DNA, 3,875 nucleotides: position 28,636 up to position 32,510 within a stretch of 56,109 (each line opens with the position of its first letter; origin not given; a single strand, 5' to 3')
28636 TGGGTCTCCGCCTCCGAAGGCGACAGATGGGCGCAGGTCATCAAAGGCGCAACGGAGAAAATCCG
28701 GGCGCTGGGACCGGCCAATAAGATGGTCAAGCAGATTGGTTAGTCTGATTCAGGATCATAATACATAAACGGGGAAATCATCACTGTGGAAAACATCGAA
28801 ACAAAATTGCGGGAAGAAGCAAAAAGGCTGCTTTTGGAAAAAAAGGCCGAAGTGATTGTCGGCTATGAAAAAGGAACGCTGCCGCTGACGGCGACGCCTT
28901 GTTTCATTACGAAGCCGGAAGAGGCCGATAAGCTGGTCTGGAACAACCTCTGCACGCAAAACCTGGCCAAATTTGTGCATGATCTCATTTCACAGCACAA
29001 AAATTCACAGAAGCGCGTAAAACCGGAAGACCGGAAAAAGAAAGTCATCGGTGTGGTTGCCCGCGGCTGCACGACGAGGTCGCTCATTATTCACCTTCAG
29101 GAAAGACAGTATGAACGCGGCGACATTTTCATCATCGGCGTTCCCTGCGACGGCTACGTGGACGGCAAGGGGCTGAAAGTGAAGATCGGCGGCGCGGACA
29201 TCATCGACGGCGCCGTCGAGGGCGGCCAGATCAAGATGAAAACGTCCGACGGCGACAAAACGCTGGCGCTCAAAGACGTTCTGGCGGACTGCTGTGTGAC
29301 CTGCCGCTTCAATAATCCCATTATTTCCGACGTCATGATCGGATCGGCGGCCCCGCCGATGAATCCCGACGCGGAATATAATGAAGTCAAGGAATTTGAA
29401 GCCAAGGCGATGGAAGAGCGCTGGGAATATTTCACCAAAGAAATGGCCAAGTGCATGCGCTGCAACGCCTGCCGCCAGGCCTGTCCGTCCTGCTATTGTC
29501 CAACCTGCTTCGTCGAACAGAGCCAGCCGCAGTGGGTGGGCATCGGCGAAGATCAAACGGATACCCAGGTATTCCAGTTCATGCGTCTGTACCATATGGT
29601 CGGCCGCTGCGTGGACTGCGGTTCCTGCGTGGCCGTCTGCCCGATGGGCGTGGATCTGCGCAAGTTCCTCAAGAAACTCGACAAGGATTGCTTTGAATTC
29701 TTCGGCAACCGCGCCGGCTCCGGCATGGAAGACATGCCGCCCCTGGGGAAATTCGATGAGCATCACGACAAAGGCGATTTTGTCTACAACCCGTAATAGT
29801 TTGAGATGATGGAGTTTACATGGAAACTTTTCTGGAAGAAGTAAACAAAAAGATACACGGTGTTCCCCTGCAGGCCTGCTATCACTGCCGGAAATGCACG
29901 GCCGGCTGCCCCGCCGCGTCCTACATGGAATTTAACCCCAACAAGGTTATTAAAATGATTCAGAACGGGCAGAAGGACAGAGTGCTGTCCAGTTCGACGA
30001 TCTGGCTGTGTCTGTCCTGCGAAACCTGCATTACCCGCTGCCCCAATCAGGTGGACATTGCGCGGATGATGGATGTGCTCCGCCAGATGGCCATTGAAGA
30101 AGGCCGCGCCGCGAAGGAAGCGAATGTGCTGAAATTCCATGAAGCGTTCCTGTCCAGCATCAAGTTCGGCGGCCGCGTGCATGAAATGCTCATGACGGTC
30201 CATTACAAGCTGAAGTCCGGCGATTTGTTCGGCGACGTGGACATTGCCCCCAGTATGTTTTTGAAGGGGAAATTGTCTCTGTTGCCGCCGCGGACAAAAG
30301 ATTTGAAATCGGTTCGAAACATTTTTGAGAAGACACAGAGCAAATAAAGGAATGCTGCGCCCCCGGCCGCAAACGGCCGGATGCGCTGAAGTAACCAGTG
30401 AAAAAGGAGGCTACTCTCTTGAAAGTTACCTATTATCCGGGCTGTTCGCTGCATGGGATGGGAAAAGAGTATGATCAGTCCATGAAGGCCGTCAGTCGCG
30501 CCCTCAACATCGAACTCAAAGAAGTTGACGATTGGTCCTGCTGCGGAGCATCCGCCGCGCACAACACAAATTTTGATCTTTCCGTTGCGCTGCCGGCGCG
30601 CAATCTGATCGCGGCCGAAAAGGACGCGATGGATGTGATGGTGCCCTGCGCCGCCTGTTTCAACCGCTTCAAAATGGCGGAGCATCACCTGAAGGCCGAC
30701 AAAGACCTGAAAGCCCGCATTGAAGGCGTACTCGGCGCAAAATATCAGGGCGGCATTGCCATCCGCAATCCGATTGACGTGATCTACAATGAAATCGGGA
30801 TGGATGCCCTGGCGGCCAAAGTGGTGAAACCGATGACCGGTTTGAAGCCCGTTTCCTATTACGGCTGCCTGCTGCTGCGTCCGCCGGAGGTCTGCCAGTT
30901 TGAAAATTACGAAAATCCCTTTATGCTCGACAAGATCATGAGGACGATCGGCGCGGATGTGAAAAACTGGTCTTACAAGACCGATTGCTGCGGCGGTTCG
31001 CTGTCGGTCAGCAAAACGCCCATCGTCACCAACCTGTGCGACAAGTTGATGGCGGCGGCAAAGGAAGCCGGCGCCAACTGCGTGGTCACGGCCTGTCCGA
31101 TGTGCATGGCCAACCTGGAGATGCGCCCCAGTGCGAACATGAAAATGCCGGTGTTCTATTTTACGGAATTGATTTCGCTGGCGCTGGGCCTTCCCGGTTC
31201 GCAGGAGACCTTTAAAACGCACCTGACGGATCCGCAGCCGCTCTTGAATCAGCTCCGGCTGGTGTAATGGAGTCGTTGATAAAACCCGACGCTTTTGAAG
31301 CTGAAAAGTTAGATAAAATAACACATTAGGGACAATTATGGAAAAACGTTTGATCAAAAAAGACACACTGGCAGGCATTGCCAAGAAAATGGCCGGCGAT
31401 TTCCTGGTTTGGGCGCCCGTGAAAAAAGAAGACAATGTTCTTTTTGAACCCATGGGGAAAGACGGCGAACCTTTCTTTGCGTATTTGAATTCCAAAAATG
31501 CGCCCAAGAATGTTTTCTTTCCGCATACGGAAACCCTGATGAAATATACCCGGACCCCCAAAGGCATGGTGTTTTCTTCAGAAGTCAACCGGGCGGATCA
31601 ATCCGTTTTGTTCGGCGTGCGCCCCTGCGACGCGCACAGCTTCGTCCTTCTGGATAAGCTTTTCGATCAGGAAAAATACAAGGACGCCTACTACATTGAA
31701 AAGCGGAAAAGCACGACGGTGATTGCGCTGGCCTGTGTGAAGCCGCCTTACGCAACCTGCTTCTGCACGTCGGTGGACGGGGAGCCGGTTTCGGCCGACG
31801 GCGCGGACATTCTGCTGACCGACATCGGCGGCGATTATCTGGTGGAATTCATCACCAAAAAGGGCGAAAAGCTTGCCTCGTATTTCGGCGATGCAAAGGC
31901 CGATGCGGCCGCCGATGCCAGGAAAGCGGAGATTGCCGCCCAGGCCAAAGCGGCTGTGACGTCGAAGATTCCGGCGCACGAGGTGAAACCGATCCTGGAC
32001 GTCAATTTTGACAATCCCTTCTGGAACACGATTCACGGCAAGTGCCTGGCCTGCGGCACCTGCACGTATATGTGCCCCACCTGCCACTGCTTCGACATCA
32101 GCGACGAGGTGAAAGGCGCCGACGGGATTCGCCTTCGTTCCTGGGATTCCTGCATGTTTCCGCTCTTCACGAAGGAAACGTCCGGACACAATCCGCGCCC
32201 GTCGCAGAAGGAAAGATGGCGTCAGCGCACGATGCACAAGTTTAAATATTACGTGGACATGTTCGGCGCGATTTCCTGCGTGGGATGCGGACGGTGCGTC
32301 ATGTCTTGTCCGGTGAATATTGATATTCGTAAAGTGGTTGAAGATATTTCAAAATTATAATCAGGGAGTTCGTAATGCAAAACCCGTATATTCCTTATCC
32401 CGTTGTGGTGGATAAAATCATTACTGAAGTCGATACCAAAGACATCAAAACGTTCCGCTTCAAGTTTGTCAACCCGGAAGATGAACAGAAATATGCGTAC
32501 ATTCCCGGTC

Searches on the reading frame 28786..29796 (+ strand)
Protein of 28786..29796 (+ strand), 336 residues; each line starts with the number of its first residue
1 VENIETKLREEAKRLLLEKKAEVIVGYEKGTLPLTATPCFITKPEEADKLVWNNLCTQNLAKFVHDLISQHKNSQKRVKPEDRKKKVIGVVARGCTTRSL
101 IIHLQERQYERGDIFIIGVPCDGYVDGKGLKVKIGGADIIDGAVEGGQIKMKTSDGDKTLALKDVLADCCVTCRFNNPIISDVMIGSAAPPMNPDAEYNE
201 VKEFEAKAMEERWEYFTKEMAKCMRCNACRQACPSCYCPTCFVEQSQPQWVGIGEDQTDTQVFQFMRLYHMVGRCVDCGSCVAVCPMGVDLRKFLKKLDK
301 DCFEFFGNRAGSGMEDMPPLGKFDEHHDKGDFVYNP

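Call 7: search_protein_families(library=pfam, proteins=[window:28786-29796:+], max_evalue=0.0001)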
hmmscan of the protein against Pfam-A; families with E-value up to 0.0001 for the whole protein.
window:28786-29796:+ (336 aa): 7 families
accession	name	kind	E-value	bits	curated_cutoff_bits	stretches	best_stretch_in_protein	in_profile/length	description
PF13183.11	Fer4_8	-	4e-08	34.1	27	1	219-289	1-68/68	4Fe-4S dicluster domain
PF13746.11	Fer4_18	-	6.5e-08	33.2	27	1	269-296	55-82/114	4Fe-4S dicluster domain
PF12797.12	Fer4_2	-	2.3e-06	27.6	24.5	0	271-286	6-21/22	4Fe-4S binding domain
PF13187.11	Fer4_9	-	2.5e-06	27.9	27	1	222-288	1-50/52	4Fe-4S dicluster domain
PF12838.12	Fer4_7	-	8.7e-06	26.6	27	0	222-289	1-52/52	4Fe-4S dicluster domain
PF00037.32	Fer4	-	1.7e-05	24.9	21.1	0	273-288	6-21/24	4Fe-4S binding domain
PF13237.11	Fer4_10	-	2.3e-05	24.7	25.5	0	220-286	6-53/53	4Fe-4S dicluster domain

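Call 87: search_protein_families(library=ncbifam, proteins=[window:28786-29796:+], max_evalue=1e-8)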
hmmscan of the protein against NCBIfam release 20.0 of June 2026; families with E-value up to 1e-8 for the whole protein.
window:28786-29796:+ (336 aa): 0 families

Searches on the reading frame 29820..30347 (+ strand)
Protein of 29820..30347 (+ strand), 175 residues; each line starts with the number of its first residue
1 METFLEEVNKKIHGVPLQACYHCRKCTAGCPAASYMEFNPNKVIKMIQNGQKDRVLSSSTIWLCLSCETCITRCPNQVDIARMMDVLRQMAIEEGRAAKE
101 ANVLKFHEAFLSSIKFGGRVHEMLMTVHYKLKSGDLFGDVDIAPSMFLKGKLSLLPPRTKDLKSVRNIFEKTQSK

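Call 4: search_protein_families(library=pfam, proteins=[window:29820-30347:+], max_evalue=0.01)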
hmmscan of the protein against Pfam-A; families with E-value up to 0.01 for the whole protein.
window:29820-30347:+ (175 aa): 8 families
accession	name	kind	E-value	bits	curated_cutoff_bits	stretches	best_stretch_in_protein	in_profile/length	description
PF13183.11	Fer4_8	-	1.5e-09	38.7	27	1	17-78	2-68/68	4Fe-4S dicluster domain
PF13534.11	Fer4_17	-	4.2e-09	37.2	22.2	1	19-79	1-61/61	4Fe-4S dicluster domain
PF13187.11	Fer4_9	-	5.9e-09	36.3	27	1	19-77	1-50/52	4Fe-4S dicluster domain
PF13237.11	Fer4_10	-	3e-06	27.5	25.5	1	18-75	7-53/53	4Fe-4S dicluster domain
PF12838.12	Fer4_7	-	4.3e-06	27.5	27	1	20-77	2-51/52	4Fe-4S dicluster domain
PF17179.9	Fer4_22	-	0.002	19.4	27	0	20-58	2-38/95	4Fe-4S dicluster domain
PF14697.11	Fer4_21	-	0.0048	17.4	35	0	18-76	6-53/59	4Fe-4S dicluster domain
PF14691.11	Fer4_20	-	0.0084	16.3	25.8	0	64-96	24-58/113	Dihydroprymidine dehydrogenase domain II, 4Fe-4S cluster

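Call 87: search_protein_families(library=ncbifam, proteins=[window:29820-30347:+], max_evalue=1e-8)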
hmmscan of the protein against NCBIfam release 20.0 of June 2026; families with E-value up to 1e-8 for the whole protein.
window:29820-30347:+ (175 aa): 5 families
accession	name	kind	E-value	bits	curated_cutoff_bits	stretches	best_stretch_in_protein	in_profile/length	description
TIGR03290.1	CoB_CoM_SS_C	equivalog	5.8e-21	75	160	1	18-101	2-85/144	CoB--CoM heterodisulfide reductase subunit C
NF041779.1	hetero_SS_HdrC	equivalog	2.1e-20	73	350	1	14-103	27-115/198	ferredoxin:CoB-CoM heterodisulfide reductase subunit HdrC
NF041890.1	hdrC_Methbact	equivalog_domain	4.1e-20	72.2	270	1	13-118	24-128/192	ferredoxin:CoB-CoM heterodisulfide reductase subunit HdrC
NF038018.1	qmoC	equivalog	4.6e-17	62.5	300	1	4-96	5-96/360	quinone-interacting membrane-bound oxidoreductase complex subunit QmoC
NF004898.0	PRK06259.1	equivalog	1.9e-09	36.7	385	1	15-100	131-225/488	fumarate reductase (CoM/CoB) subunit TfrB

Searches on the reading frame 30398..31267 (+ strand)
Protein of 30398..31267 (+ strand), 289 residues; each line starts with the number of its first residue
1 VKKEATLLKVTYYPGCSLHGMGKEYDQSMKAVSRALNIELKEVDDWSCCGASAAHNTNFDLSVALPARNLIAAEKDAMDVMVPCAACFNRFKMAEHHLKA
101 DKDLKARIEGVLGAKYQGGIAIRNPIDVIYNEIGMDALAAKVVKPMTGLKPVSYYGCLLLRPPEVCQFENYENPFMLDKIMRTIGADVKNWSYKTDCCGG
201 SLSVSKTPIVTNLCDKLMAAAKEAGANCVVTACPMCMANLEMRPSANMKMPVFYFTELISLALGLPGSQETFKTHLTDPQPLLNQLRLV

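Call 4: search_protein_families(library=pfam, proteins=[window:30398-31267:+], max_evalue=0.01)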
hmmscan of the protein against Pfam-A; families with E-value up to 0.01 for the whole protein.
window:30398-31267:+ (289 aa): 1 family
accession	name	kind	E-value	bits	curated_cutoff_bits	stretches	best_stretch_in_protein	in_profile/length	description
PF02754.22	CCG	-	1.5e-22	79.9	20.6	2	10-91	1-84/85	Cysteine-rich domain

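Call 8: search_protein_families(library=ncbifam, proteins=[window:30398-31267:+], max_evalue=0.00001)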
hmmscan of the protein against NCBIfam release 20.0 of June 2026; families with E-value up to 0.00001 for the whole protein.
window:30398-31267:+ (289 aa): 7 families
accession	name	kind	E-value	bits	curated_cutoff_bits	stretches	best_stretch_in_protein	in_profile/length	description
NF042965.1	MFR_anch_SdhE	equivalog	6.5e-47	160.4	500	1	10-276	3-275/282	8-methylmenaquinol:fumarate reductase membrane anchor subunit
TIGR03288.1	CoB_CoM_SS_B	equivalog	3.9e-46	157.6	345.15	1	10-285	2-289/290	CoB--CoM heterodisulfide reductase subunit B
NF045670.1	quin_L_LdhH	equivalog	6.2e-14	51.2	800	1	4-241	463-686/706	L-lactate dehydrogenase (quinone) large subunit LdhH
NF041780.1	hetero_SS_HdrB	equivalog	6.7e-11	42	450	1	27-241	23-252/304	ferredoxin:CoB-CoM heterodisulfide reductase subunit HdrB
NF008369.0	PRK11168.1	equivalog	4.2e-10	39.1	278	1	6-253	165-393/401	anaerobic glycerol-3-phosphate dehydrogenase subunit C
NF004898.0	PRK06259.1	equivalog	2.3e-08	33.1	385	0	180-258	400-483/488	fumarate reductase (CoM/CoB) subunit TfrB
NF008434.0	PRK11274.1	equivalog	3.3e-08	32.9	333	1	9-260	169-404/409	glycolate oxidase subunit GlcF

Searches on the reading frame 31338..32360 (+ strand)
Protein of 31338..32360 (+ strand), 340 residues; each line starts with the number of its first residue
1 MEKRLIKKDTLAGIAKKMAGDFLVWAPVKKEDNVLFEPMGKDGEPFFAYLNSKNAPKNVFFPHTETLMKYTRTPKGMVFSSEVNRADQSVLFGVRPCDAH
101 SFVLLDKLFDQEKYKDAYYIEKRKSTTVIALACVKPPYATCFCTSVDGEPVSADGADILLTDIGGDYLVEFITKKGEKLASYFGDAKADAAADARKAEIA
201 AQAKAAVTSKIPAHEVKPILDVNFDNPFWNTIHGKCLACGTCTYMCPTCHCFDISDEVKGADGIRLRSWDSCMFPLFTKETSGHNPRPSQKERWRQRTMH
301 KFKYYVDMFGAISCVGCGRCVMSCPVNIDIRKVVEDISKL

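Call 4: search_protein_families(library=pfam, proteins=[window:31338-32360:+], max_evalue=0.01)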
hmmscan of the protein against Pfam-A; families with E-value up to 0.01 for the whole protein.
window:31338-32360:+ (340 aa): 14 families
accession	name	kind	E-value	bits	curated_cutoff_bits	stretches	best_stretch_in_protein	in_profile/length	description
PF17179.9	Fer4_22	-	1.4e-34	119.3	27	1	235-328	1-95/95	4Fe-4S dicluster domain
PF00037.32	Fer4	-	9.5e-07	28.8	21.1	1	314-327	8-21/24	4Fe-4S binding domain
PF12797.12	Fer4_2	-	1e-06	28.7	24.5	1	313-326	9-22/22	4Fe-4S binding domain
PF13534.11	Fer4_17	-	1.7e-06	28.9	22.2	1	293-329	25-61/61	4Fe-4S dicluster domain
PF13237.11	Fer4_10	-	4.5e-06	26.9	25.5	1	313-332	8-30/53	4Fe-4S dicluster domain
PF14697.11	Fer4_21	-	7e-06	26.5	35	1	313-326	40-53/59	4Fe-4S dicluster domain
PF13183.11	Fer4_8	-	1.4e-05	25.9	27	1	235-328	4-68/68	4Fe-4S dicluster domain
PF12838.12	Fer4_7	-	2.3e-05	25.2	27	1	235-328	1-52/52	4Fe-4S dicluster domain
PF13746.11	Fer4_18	-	5.6e-05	23.7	27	1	293-333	40-80/114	4Fe-4S dicluster domain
PF13484.11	Fer4_16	-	0.00016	22.8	30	0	314-327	2-15/66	4Fe-4S double cluster binding domain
PF13187.11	Fer4_9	-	0.00019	21.8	27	0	314-335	2-23/52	4Fe-4S dicluster domain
PF25160.1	LdpA_Fe-S-bd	-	0.0017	18.6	27.6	1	313-327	27-41/49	LdpA Fe-S cluster-binding domain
PF12837.12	Fer4_6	-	0.002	18.4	25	1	313-327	8-22/24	4Fe-4S binding domain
PF12798.12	Fer4_3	-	0.0095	17.2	27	1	314-328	1-15/15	4Fe-4S binding domain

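Call 8: search_protein_families(library=ncbifam, proteins=[window:31338-32360:+], max_evalue=0.00001)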
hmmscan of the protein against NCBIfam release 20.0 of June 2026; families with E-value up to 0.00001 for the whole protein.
window:31338-32360:+ (340 aa): 4 families
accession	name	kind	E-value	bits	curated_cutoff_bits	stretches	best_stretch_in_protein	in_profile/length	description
NF040829.1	sulfhyd_ShyB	equivalog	5.9e-51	173.4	690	1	23-338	23-330/334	NAD(P)-dependent hydrogenase/sulfhydrogenase 2 subunit beta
NF040833.1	sulfhyd_HydB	equivalog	6e-47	160.2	750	1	25-335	25-333/367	NADPH-dependent hydrogenase/sulfhydrogenase 1 subunit beta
TIGR02910.1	sulfite_red_A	equivalog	3.1e-42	145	323.15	1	6-338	5-327/334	anaerobic sulfite reductase subunit AsrA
TIGR01971.1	NuoI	subfamily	5.8e-06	25.9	113.05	0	279-332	12-63/121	NADH-quinone oxidoreductase, chain I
